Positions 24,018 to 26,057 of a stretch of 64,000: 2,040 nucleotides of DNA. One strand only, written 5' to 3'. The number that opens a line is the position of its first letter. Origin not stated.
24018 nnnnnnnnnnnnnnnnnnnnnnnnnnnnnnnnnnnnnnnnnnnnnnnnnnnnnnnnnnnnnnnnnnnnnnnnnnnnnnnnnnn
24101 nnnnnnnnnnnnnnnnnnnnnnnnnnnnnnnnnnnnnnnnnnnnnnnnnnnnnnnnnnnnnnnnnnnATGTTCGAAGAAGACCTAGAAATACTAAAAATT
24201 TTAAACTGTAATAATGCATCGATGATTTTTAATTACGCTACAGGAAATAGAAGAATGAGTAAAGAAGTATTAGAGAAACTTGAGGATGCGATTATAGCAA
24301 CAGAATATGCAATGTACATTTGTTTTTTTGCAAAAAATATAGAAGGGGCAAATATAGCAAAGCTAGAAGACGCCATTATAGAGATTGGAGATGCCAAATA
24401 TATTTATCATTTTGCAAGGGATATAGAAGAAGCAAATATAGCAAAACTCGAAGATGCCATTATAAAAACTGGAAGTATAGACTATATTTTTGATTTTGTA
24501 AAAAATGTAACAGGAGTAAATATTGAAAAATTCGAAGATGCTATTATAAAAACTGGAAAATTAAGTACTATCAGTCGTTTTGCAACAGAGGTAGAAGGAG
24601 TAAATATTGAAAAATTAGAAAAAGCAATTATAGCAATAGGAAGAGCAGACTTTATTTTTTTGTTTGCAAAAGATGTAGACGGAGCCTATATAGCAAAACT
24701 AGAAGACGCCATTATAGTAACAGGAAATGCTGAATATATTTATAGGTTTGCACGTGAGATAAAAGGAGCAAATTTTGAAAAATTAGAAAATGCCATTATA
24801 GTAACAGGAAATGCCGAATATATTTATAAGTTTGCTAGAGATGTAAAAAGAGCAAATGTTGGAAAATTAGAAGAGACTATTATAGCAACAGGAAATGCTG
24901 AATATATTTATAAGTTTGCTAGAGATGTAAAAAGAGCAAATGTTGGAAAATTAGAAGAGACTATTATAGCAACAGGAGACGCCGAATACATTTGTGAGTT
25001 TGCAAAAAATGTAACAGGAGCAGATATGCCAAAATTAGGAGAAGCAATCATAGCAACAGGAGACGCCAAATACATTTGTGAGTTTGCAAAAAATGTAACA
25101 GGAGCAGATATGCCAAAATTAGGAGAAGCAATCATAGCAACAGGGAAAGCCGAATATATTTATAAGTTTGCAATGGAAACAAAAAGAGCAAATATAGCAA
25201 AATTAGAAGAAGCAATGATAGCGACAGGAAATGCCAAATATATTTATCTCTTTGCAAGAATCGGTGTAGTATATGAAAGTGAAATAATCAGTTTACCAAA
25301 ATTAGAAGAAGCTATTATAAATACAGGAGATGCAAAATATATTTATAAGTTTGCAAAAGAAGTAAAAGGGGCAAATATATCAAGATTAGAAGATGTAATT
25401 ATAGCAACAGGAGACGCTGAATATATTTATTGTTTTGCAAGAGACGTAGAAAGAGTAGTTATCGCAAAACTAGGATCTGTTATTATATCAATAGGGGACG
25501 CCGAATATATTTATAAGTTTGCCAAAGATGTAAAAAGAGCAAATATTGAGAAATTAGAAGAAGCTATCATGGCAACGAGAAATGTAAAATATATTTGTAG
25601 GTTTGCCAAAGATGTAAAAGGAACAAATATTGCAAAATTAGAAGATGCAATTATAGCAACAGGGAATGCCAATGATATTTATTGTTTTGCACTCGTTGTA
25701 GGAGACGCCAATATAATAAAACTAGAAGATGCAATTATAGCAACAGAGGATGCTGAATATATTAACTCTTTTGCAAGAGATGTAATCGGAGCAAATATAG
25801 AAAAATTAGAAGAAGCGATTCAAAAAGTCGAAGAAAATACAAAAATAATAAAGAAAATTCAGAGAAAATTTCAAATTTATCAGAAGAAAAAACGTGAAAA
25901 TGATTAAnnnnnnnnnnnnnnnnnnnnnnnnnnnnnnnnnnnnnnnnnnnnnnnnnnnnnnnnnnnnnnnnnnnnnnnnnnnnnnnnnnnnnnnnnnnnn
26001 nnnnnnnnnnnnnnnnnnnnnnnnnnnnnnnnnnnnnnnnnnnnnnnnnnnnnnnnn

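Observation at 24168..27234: Two paralogous cytoplasmic proteins made almost entirely of a 28-aa tandem repeat that I cannot place in a known family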

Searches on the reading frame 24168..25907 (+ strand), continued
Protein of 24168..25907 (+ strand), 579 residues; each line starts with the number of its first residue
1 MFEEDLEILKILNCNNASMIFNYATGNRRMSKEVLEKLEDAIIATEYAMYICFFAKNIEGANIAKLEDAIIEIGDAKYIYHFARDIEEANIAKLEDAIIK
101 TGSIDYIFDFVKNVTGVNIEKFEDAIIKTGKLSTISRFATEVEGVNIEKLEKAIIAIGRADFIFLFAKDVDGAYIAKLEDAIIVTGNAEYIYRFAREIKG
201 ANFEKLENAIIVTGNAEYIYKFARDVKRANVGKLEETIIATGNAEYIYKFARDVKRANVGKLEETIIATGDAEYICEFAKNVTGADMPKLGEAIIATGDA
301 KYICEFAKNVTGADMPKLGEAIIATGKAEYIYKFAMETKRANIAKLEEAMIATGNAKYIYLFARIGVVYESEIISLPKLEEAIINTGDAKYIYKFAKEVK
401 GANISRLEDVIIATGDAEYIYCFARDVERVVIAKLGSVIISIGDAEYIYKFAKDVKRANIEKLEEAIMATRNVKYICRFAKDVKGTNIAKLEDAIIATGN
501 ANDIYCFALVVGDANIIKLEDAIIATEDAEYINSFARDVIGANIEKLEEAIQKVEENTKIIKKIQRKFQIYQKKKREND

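Call 99: fold_search(model_id=the predicted structure, library=pdb)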
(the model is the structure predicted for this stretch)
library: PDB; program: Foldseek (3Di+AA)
matches with E <= 10: 1141; with E <= 0.001: 115
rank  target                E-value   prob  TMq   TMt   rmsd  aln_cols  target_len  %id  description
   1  9rtt_Q                3.1e-06  1.00  0.14  0.10  29.7       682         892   10  Activated Elongation Complex with IWS1 and ELOF1 (released 2025-09-03)
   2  8v3b_a                3.7e-06  0.98  0.08  0.10  31.6       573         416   12  Computational Designed Nanocage O43_129_+4 (released 2024-03-13)
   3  6xr1                  4.0e-06  0.99  0.10  0.11  34.9       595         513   18  Computationally designed right-handed alpha/alpha single-chain toroid with 9 repeats (released 2021-07-14)
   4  9ijj_AC               4.9e-06  1.00  0.12  0.14  25.9       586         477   12  In situ structure of the central apparatus in mouse sperm axoneme. (released 2025-06-04)
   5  4rv1_F                7.1e-06  0.98  0.08  0.11  26.0       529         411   14  Crystal Structure of Engineered Protein. Northeast Structural Genomics Consortium (NESG) Target OR497. (released 2014-12-10)
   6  5h7c_C                7.6e-06  1.00  0.13  0.17  21.0       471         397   13  Crystal structure of a repeat protein with two Protein A-DHR14 repeat modules (released 2017-06-28)
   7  5h7c_A                1.1e-05  0.99  0.11  0.13  22.8       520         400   14  Crystal structure of a repeat protein with two Protein A-DHR14 repeat modules (released 2017-06-28)
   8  4rv1_D                1.1e-05  0.99  0.10  0.12  25.4       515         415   15  Crystal Structure of Engineered Protein. Northeast Structural Genomics Consortium (NESG) Target OR497. (released 2014-12-10)
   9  9ijj_AO               2.2e-05  0.98  0.11  0.12  26.4       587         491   11  In situ structure of the central apparatus in mouse sperm axoneme. (released 2025-06-04)
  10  8ru3_A                3.0e-05  0.98  0.11  0.11  26.1       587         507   12  Crystal structure of beta-catenin in complex with alpha-helical peptide inhibitor (released 2024-09-04)
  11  7dkh_I                3.7e-05  1.00  0.14  0.10  28.2       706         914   12  Crystal structure of the Ctr9/Paf1/Cdc73/Rtf1 quaternary complex (released 2021-11-24)
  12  7dkh_A                3.9e-05  0.99  0.13  0.10  28.7       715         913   14  Crystal structure of the Ctr9/Paf1/Cdc73/Rtf1 quaternary complex (released 2021-11-24)
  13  1jpp_A                4.2e-05  0.98  0.12  0.13  25.4       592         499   13  The Structure of a beta-Catenin Binding Repeat from Adenomatous Polyposis Coli (APC) in Complex with beta-Catenin (released 2002-01-16)
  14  6sa7_A                5.1e-05  1.00  0.15  0.17  28.0       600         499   11  DARPin-Armadillo fusion C8long83 (released 2019-11-20)
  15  6xte_A                6.0e-05  1.00  0.16  0.10  29.3       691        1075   11  Human karyopherin RanBP5 (isoform-1) (released 2020-04-22)
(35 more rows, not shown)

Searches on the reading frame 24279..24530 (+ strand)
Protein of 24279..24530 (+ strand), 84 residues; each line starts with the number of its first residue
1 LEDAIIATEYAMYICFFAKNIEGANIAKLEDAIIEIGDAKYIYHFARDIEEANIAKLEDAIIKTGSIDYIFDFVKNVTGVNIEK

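Call 47: search_solved_structures(query=A4, max_evalue=10, show_alignments=3)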
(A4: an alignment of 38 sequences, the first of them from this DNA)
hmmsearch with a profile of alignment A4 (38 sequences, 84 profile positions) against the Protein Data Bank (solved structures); distinct sequences matched with E-value up to 10: 0.

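Call 55: search_protein_representatives(alignment_id=A4)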
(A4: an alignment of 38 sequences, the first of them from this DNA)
Query: 38 sequences, 84 profile positions. Proteins with E-value up to 0.001 (for the whole library): 1776; up to 1e-10: 1064; up to 1e-30: 326. The best 150 are listed.
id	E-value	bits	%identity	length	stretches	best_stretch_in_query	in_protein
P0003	6.8e-172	573.8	-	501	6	2-84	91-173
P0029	9.8e-168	560.5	-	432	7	1-84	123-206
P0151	7.9e-153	512.7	-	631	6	1-84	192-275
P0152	3.5e-126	427.3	-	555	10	1-84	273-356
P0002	2.2e-123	418.3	-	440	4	1-84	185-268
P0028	1.2e-112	384.0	-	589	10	1-83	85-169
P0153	3.0e-109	373.0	-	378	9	13-84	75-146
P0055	5.9e-105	359.3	-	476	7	1-83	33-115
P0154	2.1e-104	357.5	-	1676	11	1-82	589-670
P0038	8.9e-104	355.5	-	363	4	1-84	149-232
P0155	4.7e-103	353.2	-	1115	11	1-83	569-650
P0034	6.3e-102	349.6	-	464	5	1-84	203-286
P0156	2.0e-101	347.9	-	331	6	1-74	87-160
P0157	2.9e-100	344.2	-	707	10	1-84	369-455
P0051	9.0e-100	342.7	-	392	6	3-84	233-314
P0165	4.0e-77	270.1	-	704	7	2-83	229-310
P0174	3.0e-68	241.6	-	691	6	1-83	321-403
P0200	2.5e-57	206.6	-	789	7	2-81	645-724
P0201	3.0e-57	206.4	-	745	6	1-83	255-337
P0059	1.3e-54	198.0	-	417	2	1-83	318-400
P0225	3.7e-52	190.0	-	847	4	4-83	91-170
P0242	4.1e-49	180.3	-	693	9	9-84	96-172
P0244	7.2e-49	179.5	-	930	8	4-75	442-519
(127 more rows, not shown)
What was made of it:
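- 1,776 50%-identity cluster representatives at E <= 1e-3 and 1,064 at E <= 1e-10 with the profile (call 55).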

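Call 56: search_protein_families(library=pfam, proteins=[P0154, P0155, P0244, P0225, P0200, P0201, P0157, P0165, P0174, P0242], max_evalue=0.001)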
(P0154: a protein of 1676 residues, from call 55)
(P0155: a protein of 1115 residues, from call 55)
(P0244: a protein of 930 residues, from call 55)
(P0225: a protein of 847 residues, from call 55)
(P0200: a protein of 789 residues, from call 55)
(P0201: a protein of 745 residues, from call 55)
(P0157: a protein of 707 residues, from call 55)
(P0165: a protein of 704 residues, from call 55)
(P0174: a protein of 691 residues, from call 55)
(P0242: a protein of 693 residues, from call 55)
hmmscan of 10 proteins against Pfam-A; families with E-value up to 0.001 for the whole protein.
P0154 (1676 aa): 1 family
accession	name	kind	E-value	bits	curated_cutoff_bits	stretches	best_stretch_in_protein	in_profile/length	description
PF12913.13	SH3_6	-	0.0008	19.4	27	0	699-725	2-29/53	SH3 domain (SH3b1 type)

P0155 (1115 aa): 1 family
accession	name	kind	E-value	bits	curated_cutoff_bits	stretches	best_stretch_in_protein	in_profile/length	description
PF14284.11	PcfJ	-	1.3e-10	41.7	25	1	176-285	29-142/147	PcfJ-like protein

P0244 (930 aa): 0 families

P0225 (847 aa): 12 families
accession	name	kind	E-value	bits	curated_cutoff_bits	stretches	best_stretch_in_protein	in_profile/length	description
PF07728.20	AAA_5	-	1.5e-12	48.1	22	2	276-407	2-139/139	AAA domain (dynein-related subfamily)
PF03193.22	RsgA_GTPase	-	2e-09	37.9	30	0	240-298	72-131/174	RsgA GTPase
PF13401.12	AAA_22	-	6.2e-08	33.5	27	0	274-357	6-100/130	AAA domain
PF13191.12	AAA_16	-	1.4e-07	32.6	32.6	0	274-297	25-48/167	AAA ATPase domain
PF12775.13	AAA_7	-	1.5e-06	28.3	25.8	0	262-293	22-53/181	P-loop containing dynein motor region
PF00004.35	AAA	-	3.6e-06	27.9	21.2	0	276-389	1-110/131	ATPase family associated with various cellular activities (AAA)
PF13238.12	AAA_18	-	6.1e-06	27.1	29.4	0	91-136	58-92/128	AAA domain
PF00158.32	Sigma54_activat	-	1.6e-05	25.1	20.2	0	265-293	14-42/168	Sigma-54 interaction domain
PF03215.21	Rad17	-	0.00022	21.7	23.8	0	501-573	17-89/186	Rad17 P-loop domain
PF13671.12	AAA_33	-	0.0004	21.2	27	0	276-300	2-28/143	AAA domain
PF00910.28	RNA_helicase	-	0.00051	20.9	21.5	0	531-548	1-18/105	RNA helicase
PF13479.12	AAA_24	-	0.00051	20.4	27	0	528-552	2-25/195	AAA domain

P0200 (789 aa): 0 families

P0201 (745 aa): 0 families

P0157 (707 aa): 0 families

P0165 (704 aa): 1 family
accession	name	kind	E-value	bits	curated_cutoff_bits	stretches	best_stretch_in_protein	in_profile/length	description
PF07728.20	AAA_5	-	2.4e-05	24.8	22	1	388-519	2-139/139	AAA domain (dynein-related subfamily)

P0174 (691 aa): 0 families

P0242 (693 aa): 0 families

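Call 61: search_protein_families(library=phrogs, proteins=[P0155], max_evalue=0.01)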
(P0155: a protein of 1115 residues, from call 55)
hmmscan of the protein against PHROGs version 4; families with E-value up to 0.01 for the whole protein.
P0155 (1115 aa): 1 family
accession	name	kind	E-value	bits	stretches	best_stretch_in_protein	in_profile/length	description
phrog_3169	-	unknown function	3.2e-13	50.5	1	208-300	378-470/474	-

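Call 77: find_encoding_contigs(protein=P0225, flank=6000, max_places=3)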
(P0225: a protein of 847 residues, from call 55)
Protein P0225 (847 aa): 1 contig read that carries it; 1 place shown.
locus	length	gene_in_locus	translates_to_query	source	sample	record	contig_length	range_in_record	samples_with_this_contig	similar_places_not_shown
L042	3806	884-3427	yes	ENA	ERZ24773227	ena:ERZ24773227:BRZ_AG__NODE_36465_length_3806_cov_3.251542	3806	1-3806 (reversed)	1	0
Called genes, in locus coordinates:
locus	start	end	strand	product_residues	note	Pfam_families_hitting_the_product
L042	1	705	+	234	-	?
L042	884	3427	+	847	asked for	PF13238:AAA_18 (faint), PF03193:RsgA_GTPase (faint), PF00158:Sigma54_activat (faint), PF12775:AAA_7 (faint), PF13191:AAA_16 (faint), PF00004:AAA (faint), PF07728:AAA_5 (faint), PF13401:AAA_22 (faint)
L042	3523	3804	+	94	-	?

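Call 78: find_encoding_contigs(protein=P0155, flank=6000, max_places=3)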
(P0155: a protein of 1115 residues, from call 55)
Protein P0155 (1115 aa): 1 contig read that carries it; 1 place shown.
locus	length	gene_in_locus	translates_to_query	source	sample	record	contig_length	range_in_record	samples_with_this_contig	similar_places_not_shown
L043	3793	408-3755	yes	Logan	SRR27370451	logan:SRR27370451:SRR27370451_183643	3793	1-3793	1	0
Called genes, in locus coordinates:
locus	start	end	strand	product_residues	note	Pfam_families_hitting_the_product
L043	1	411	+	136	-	?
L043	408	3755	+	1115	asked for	PF14284:PcfJ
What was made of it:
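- Tried and rejected: Contexts of the AAA_5 and PcfJ fusion proteins were on contigs too short to be informative (calls 77, 78).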
